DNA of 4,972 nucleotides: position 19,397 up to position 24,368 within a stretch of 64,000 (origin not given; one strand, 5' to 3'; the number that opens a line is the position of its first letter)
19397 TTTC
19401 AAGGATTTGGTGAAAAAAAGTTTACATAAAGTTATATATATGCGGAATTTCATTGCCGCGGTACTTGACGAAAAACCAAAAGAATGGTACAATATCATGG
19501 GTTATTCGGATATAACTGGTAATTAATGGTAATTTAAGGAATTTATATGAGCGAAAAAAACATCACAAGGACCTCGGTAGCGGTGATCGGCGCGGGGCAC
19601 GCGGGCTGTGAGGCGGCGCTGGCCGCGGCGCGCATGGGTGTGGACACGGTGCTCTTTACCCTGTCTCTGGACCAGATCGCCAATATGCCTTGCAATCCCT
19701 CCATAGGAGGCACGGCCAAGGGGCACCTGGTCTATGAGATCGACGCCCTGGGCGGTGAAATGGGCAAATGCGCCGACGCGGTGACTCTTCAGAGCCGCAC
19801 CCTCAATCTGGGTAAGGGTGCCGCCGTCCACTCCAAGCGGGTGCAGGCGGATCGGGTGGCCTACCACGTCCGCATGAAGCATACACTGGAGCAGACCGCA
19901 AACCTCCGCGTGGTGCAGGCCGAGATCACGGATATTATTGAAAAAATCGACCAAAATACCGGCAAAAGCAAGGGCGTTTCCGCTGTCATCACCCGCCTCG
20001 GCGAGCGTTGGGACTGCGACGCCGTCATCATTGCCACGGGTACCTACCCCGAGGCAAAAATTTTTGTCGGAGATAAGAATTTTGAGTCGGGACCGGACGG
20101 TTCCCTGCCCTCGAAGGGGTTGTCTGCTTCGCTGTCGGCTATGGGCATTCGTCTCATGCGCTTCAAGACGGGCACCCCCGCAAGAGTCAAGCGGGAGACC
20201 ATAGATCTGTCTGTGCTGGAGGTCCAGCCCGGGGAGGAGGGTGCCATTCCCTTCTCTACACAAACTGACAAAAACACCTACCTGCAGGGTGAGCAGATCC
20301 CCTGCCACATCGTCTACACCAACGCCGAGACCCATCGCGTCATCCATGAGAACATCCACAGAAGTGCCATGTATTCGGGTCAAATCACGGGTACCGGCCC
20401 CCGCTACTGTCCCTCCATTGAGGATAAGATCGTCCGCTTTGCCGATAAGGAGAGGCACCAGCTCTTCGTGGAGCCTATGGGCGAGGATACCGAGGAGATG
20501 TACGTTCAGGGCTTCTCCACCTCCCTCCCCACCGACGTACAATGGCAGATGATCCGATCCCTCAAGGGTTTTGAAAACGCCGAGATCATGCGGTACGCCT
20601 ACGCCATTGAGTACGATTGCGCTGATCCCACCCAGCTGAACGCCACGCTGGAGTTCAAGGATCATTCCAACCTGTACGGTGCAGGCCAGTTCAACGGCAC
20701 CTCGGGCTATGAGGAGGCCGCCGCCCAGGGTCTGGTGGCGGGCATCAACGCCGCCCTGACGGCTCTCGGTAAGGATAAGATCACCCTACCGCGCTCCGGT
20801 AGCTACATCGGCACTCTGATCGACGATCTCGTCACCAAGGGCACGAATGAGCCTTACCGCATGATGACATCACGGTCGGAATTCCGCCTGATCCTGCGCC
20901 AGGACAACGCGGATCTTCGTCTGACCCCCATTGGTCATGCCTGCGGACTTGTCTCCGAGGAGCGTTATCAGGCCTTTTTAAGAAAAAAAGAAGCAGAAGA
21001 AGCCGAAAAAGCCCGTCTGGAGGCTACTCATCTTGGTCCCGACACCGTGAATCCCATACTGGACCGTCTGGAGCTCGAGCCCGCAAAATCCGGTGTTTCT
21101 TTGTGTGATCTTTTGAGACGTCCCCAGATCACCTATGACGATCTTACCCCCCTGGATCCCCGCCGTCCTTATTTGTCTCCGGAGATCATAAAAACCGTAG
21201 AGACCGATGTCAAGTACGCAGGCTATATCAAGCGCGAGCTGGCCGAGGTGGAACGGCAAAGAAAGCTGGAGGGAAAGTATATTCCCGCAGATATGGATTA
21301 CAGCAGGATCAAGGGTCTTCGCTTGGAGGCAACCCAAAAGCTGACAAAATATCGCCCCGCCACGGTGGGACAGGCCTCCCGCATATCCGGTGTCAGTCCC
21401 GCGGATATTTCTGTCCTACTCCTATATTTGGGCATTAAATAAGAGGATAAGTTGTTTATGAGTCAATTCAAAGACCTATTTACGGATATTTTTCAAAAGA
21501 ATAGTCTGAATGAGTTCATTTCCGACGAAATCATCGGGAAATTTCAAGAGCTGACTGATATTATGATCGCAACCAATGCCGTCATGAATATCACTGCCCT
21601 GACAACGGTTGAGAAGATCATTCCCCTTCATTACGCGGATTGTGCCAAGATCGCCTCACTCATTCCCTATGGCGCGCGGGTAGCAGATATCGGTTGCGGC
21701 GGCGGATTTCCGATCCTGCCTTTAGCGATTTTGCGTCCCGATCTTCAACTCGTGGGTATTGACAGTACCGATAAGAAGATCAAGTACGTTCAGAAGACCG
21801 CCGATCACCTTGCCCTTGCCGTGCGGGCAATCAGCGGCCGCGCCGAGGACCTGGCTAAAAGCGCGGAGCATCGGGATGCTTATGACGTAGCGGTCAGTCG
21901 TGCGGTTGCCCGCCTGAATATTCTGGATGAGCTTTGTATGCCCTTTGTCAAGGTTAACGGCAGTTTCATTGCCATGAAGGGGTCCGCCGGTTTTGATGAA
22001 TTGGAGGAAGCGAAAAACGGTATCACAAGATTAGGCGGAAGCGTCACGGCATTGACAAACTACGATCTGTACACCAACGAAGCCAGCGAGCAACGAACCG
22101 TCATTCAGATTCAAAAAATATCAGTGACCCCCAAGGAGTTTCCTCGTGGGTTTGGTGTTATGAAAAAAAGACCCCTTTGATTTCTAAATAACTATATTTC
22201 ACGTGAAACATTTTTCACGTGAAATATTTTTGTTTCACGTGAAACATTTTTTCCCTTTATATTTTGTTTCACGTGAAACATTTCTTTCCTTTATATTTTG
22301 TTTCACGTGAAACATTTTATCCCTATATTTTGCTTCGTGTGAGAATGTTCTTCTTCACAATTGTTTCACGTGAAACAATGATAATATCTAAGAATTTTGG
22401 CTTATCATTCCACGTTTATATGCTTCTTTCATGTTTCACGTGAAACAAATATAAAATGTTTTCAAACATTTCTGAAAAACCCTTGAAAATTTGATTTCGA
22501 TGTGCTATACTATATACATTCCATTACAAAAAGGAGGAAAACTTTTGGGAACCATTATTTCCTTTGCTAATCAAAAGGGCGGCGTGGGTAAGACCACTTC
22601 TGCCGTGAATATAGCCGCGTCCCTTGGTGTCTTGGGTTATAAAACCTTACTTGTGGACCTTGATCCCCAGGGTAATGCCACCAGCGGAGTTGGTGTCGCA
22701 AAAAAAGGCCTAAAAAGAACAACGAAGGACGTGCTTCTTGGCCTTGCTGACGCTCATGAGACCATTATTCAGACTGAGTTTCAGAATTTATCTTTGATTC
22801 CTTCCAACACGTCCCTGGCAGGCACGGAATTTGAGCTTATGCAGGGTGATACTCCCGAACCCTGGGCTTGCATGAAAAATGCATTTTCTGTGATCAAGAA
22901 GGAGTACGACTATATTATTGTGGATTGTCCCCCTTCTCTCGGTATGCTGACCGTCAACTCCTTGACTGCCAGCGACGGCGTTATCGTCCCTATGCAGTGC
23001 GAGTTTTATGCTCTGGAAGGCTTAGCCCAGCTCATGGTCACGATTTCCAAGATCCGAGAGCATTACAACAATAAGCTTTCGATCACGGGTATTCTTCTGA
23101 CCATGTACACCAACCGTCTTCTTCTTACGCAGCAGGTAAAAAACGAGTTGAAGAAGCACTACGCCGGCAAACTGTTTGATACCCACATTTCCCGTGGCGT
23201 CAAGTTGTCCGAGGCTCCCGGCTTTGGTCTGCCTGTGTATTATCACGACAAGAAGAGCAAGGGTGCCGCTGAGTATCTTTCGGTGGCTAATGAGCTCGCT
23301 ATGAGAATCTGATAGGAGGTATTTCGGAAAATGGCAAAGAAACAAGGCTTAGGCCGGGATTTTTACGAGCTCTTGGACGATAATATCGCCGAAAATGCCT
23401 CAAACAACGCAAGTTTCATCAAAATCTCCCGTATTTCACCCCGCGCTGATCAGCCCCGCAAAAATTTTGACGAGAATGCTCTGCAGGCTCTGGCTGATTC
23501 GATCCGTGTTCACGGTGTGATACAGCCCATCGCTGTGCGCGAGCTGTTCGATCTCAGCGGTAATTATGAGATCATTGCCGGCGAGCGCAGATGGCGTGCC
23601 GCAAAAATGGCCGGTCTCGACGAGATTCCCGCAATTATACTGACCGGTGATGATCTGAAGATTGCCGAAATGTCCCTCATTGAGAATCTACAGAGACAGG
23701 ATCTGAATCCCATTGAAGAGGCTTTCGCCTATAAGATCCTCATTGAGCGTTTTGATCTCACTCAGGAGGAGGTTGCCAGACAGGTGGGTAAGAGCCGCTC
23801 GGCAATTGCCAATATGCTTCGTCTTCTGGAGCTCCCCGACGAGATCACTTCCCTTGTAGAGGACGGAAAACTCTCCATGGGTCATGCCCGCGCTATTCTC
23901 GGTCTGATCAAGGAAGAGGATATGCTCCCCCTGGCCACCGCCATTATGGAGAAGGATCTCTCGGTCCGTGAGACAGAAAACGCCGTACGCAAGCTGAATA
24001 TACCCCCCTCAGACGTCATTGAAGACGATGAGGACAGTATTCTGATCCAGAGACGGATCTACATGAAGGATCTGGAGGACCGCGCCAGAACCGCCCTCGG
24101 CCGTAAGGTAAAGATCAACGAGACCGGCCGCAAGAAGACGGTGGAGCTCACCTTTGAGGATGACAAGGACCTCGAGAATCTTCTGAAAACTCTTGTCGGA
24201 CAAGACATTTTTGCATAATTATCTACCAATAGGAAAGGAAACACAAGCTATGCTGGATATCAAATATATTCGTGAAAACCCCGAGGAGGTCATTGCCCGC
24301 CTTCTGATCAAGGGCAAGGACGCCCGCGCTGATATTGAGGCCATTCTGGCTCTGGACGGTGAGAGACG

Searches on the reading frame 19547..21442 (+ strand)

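Call 69: search_protein_families(library=pfam, proteins=[window:19547-21442:+], max_evalue=0.00001)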
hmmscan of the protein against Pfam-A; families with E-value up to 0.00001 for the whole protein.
window:19547-21442:+ (631 aa): 4 families
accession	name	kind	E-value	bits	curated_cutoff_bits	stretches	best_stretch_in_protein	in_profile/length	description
PF01134.28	GIDA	-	4.3e-156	520.3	22.1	1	11-409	2-390/391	Glucose inhibited division protein A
PF13932.14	SAM_GIDA_C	-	2e-25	88.8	27.1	1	569-625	1-57/57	tRNA modifying enzyme MnmG/GidA C-terminal helical bundle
PF21680.2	GIDA_C_1st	-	7.5e-25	88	24.7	1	471-564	1-95/96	tRNA modifying enzyme MnmG/GidA C-terminal helical domain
PF07992.20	Pyr_redox_2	-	1.5e-08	34.9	26.1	1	10-169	2-112/291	Pyridine nucleotide-disulphide oxidoreductase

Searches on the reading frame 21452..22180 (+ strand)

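Call 69: search_protein_families(library=pfam, proteins=[window:21452-22180:+], max_evalue=0.00001)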
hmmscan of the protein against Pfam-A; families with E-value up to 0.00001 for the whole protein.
window:21452-22180:+ (242 aa): 4 families
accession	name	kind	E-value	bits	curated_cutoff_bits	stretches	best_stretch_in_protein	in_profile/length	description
PF02527.21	GidB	-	1.5e-38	132.5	27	1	30-201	4-173/184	rRNA small subunit methyltransferase G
PF13847.12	Methyltransf_31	-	1.3e-10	41.6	27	1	74-153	4-84/145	Methyltransferase domain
PF13649.12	Methyltransf_25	-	4.8e-07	30.8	27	1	77-150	1-71/97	Methyltransferase domain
PF08242.18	Methyltransf_12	-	8.2e-06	26.9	30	0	79-152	2-74/98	Methyltransferase domain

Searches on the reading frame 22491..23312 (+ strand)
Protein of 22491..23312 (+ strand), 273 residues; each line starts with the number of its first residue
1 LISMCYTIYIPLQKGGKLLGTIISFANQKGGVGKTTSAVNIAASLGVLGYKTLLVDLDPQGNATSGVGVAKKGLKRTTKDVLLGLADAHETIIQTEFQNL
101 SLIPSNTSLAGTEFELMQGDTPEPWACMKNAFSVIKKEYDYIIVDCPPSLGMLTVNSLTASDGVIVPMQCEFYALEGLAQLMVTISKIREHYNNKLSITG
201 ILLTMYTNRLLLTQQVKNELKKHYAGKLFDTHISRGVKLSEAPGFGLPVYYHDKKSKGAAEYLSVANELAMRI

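Call 69: search_protein_families(library=pfam, proteins=[window:22491-23312:+], max_evalue=0.00001)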
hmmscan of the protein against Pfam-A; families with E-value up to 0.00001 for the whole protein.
window:22491-23312:+ (273 aa): 6 families
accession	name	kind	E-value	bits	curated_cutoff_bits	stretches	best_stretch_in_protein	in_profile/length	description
PF13614.12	AAA_31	-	1.2e-62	211.4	27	1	21-198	2-177/177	AAA domain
PF01656.29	CbiA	-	1.7e-24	86.6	25.4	1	23-249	1-125/125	CobQ/CobB/MinD/ParA nucleotide binding domain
PF09140.17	MipZ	-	2.4e-12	47.2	20.7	1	22-190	2-151/262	ATPase MipZ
PF10609.15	ParA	-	2.2e-09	37.6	27.1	1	22-166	5-141/246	NUBPL iron-transfer P-loop NTPase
PF06564.18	CBP_BcsQ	-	1.5e-07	31.6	21.3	1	24-171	5-148/234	Cellulose biosynthesis protein BcsQ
PF02374.21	ArsA_ATPase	-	6.8e-07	29.2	24.3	1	27-149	7-135/305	Anion-transporting ATPase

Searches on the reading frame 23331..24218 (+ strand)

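Call 69: search_protein_families(library=pfam, proteins=[window:23331-24218:+], max_evalue=0.00001)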
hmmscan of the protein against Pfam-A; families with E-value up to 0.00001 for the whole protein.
window:23331-24218:+ (295 aa): 2 families
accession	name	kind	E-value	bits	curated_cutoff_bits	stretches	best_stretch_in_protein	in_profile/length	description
PF17762.8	HTH_ParB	-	6.4e-39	132.7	22.6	1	123-223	1-101/102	ParB HTH domain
PF02195.25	ParB_N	-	3e-32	111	26.3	1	28-121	4-95/95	ParB N-terminal domain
